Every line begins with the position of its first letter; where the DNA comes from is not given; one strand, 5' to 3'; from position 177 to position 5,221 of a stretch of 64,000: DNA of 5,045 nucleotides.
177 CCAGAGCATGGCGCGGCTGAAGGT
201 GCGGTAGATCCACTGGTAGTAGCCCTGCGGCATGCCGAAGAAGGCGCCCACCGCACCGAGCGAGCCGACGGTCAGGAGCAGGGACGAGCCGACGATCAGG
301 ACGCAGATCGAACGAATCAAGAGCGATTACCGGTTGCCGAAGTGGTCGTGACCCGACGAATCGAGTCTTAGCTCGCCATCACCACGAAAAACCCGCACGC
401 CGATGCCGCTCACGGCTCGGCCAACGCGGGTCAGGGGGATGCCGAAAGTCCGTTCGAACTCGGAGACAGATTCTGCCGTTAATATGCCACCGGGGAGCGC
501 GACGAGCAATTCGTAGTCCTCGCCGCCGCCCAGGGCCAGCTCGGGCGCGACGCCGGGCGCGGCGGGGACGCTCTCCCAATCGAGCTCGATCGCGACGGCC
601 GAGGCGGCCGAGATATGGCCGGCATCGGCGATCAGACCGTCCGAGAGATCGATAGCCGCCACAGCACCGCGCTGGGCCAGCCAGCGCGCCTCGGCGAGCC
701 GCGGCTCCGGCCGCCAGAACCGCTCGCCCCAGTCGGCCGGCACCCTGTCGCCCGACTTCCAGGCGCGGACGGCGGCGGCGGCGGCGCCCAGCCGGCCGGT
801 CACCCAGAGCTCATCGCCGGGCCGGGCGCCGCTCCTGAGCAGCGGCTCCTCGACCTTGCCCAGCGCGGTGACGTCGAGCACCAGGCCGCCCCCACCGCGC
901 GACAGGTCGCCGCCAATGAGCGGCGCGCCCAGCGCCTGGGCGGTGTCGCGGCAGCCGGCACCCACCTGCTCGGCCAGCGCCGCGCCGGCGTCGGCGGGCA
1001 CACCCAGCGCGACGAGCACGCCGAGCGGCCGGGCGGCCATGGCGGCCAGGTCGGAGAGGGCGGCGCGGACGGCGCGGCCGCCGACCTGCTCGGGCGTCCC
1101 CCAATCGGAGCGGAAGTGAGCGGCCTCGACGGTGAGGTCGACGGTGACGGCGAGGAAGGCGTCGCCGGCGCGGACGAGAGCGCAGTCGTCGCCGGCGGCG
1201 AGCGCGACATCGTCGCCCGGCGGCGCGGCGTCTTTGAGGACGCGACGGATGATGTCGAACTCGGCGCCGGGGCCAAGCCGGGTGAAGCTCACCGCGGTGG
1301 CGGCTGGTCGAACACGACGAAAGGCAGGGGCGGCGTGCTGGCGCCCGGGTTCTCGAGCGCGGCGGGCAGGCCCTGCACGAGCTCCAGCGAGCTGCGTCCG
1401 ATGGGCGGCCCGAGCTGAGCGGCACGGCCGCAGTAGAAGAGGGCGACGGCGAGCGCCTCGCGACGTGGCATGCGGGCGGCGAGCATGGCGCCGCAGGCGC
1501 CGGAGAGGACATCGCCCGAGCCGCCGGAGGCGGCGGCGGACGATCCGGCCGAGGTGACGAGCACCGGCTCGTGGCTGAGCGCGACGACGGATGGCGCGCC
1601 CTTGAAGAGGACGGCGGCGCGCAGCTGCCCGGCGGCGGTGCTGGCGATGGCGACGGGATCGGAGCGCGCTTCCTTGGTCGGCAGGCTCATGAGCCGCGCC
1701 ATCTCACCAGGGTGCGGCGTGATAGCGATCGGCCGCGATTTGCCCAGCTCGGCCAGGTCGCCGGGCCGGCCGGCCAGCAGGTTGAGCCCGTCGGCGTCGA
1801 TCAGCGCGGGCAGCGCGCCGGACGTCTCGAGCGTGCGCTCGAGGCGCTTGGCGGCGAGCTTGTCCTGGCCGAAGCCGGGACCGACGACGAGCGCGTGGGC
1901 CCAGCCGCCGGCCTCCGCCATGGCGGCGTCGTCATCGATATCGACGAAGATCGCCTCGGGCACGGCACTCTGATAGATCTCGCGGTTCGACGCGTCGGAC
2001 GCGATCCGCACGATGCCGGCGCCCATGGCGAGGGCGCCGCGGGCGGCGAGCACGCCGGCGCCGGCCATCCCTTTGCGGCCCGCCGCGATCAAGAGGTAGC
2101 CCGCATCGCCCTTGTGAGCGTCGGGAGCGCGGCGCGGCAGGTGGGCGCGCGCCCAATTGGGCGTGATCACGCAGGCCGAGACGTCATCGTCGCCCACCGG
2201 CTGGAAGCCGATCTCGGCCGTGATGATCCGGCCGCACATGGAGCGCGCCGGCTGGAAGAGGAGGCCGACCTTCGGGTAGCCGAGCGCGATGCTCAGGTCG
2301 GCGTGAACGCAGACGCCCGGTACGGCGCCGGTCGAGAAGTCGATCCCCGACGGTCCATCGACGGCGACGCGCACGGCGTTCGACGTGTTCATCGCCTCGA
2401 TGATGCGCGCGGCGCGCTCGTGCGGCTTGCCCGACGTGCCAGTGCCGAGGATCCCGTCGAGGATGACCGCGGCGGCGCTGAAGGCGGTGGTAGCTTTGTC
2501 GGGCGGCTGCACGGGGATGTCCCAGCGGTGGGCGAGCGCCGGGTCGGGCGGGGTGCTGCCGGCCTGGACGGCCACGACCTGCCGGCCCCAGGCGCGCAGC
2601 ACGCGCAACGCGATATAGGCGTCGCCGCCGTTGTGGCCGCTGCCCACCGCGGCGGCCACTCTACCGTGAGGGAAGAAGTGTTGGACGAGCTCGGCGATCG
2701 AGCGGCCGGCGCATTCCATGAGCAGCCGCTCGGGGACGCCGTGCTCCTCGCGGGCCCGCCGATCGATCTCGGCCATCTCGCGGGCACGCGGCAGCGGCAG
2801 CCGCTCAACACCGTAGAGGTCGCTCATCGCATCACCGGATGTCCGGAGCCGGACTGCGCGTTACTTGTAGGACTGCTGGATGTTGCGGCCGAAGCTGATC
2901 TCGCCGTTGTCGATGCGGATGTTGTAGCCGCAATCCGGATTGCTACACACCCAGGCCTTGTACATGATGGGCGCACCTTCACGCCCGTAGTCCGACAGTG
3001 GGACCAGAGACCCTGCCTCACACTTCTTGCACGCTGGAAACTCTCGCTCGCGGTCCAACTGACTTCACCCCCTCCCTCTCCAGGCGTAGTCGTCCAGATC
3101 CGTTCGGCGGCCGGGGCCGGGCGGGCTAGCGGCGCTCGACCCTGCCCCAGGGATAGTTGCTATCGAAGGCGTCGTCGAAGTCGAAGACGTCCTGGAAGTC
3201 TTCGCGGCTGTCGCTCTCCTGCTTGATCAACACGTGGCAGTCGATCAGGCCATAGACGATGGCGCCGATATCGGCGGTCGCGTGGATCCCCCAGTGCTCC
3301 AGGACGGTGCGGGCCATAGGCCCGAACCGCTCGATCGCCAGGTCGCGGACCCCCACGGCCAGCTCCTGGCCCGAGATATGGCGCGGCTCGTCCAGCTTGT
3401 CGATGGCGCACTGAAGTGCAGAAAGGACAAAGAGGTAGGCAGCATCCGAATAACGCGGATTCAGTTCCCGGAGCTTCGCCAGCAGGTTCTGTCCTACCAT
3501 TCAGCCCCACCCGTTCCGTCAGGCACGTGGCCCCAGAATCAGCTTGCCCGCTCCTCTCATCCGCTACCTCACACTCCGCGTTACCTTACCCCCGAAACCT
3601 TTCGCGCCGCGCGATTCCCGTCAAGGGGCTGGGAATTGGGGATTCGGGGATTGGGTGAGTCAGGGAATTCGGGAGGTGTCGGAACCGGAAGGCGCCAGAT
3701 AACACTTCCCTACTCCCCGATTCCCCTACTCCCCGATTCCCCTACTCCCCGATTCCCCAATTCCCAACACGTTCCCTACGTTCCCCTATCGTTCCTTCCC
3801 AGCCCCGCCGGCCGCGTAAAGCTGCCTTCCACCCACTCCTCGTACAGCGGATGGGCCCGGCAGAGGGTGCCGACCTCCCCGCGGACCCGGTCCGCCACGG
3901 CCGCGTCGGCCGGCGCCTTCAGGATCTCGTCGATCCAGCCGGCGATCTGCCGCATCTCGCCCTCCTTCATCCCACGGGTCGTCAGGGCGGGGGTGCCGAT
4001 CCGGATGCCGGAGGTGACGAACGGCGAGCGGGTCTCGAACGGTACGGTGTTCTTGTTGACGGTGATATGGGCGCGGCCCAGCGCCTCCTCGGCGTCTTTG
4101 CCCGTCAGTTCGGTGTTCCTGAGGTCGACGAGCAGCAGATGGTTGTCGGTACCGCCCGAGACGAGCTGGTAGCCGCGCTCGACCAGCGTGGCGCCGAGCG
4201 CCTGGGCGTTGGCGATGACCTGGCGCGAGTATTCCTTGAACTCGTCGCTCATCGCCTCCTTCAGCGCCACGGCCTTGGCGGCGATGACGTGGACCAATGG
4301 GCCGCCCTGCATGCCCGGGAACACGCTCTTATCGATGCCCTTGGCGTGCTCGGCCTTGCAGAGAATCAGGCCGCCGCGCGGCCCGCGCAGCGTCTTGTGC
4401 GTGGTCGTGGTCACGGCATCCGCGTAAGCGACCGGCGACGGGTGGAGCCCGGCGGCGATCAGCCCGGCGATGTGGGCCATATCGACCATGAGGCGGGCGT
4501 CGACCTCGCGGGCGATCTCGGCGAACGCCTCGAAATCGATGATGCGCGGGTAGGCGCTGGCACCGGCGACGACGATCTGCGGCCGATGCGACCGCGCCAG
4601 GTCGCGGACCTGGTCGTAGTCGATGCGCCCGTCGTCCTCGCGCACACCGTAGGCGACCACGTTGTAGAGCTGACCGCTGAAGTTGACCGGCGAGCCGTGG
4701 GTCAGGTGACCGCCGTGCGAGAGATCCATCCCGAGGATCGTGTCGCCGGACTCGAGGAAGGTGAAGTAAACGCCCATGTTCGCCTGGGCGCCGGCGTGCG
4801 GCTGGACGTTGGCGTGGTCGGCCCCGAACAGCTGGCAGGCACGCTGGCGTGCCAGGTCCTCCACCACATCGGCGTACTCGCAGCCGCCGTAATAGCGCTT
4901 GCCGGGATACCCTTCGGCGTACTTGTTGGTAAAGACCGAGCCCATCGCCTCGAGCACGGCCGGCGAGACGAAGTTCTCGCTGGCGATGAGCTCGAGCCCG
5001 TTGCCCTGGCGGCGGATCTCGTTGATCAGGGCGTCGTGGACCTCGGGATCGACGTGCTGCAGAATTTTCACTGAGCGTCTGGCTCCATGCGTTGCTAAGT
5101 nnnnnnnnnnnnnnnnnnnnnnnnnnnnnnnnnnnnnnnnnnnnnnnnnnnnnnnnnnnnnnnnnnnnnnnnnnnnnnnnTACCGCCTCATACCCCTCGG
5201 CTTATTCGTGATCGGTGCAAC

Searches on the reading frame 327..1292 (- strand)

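Call 34: search_protein_families(library=pfam, proteins=[window:327-1292:-], max_evalue=0.001)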
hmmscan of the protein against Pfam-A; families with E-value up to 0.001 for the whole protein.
window:327-1292:- (321 aa): 2 families
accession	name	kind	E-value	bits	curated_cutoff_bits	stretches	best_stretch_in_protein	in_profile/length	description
PF00586.29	AIRS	-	1.2e-22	80.9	24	1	34-147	1-112/112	AIR synthase related protein, N-terminal domain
PF02769.27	AIRS_C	-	0.00036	21.1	23.1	1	157-271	1-124/156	AIR synthase related protein, C-terminal domain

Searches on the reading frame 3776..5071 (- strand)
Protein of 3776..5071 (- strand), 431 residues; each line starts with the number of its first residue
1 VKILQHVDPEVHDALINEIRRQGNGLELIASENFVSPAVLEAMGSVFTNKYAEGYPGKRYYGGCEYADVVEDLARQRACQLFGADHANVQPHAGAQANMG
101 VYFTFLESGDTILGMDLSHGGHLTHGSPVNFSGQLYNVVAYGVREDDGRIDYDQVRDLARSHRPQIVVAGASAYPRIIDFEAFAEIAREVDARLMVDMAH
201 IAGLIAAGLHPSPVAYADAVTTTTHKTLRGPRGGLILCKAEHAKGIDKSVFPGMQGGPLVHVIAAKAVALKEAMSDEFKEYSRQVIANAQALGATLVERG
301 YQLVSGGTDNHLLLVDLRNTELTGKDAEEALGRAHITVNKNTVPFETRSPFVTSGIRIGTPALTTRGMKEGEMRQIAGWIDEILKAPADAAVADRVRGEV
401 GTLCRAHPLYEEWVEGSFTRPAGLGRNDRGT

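Call 55: search_protein_families(library=pfam, proteins=[window:3776-5071:-], max_evalue=0.00001)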
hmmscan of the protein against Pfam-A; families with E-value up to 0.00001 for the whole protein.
window:3776-5071:- (431 aa): 3 families
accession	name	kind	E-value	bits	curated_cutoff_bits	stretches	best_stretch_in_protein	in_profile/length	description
PF00464.25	SHMT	-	5.3e-171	569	27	1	4-380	1-399/399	Serine hydroxymethyltransferase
PF00155.27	Aminotran_1_2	-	8.2e-10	38.8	19.7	1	71-369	44-355/361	Aminotransferase class I and II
PF01212.27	Beta_elim_lyase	-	2.4e-06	27.5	27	1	75-300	38-234/288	Beta-eliminating lyase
